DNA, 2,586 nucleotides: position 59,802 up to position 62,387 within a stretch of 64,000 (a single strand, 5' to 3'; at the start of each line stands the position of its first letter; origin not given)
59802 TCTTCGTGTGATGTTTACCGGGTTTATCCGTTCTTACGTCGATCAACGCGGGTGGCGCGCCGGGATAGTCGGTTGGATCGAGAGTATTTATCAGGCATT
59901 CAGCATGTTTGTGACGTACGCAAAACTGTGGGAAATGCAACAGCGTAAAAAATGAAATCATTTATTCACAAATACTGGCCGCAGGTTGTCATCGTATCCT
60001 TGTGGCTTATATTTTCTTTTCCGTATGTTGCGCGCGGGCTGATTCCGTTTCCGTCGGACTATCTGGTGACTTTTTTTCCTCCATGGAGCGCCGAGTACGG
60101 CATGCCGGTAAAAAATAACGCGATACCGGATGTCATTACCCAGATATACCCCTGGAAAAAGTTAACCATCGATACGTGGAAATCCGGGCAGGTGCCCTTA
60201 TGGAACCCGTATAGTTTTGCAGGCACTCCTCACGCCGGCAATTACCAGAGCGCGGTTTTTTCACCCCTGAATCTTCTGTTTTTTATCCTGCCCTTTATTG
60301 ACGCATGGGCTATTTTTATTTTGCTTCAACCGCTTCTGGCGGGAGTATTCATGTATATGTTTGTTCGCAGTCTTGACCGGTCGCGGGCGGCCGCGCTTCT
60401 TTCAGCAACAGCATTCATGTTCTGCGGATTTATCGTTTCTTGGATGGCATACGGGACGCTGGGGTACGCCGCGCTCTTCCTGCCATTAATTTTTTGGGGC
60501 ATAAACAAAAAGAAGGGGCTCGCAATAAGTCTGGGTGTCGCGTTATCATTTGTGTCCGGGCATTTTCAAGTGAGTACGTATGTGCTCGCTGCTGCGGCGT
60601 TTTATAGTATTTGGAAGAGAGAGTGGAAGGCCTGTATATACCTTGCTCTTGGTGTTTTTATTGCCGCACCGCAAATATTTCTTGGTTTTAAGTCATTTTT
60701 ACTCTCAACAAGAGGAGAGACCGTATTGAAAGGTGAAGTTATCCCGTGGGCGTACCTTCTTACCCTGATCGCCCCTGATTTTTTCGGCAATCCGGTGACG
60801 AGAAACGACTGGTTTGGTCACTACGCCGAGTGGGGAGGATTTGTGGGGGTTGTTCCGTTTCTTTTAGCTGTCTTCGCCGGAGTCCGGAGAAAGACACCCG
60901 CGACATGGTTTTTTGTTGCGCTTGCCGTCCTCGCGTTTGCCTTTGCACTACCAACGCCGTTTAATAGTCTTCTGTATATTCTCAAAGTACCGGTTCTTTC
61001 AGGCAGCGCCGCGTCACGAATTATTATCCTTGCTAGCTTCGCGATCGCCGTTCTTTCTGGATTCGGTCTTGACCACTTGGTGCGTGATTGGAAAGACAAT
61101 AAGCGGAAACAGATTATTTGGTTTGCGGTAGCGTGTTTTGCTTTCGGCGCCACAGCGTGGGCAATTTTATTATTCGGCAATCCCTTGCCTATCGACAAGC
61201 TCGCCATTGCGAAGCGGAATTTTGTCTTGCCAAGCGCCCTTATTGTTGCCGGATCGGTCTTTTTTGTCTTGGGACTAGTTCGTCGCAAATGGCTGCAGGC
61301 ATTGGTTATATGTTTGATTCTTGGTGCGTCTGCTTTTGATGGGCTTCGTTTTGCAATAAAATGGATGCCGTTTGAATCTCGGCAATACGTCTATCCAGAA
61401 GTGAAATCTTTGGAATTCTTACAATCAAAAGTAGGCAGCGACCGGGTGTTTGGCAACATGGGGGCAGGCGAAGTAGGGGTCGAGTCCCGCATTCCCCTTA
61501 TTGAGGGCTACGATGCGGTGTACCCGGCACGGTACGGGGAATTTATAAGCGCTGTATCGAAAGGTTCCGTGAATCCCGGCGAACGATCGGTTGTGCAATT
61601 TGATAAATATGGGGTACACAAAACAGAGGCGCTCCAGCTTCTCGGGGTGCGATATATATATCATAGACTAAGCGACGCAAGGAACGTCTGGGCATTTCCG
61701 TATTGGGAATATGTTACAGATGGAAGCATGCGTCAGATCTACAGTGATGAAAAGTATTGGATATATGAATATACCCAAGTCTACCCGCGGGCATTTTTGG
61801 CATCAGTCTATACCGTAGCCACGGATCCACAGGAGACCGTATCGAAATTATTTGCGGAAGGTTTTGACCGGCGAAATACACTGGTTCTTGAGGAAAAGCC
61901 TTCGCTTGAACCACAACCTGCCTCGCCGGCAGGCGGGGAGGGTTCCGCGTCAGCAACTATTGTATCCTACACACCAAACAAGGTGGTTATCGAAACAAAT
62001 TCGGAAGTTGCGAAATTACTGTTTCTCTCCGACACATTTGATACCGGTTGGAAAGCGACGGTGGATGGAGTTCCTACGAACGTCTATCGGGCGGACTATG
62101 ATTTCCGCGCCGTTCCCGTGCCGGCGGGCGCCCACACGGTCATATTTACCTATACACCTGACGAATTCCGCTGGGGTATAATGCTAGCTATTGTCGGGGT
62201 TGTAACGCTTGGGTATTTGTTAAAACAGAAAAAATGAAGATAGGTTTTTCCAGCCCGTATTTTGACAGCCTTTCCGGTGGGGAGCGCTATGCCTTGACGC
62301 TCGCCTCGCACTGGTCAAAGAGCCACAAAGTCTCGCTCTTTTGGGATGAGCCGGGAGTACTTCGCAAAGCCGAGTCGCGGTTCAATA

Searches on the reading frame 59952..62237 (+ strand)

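Call 88: search_protein_families(library=pfam, proteins=[window:59952-62237:+], max_evalue=0.00001)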
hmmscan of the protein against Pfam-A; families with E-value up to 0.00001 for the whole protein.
window:59952-62237:+ (761 aa): 1 family
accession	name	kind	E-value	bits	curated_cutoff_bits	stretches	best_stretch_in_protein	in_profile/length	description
PF09586.16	YfhO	-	1.4e-21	77.1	28.5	2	668-745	756-834/835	Bacterial membrane protein YfhO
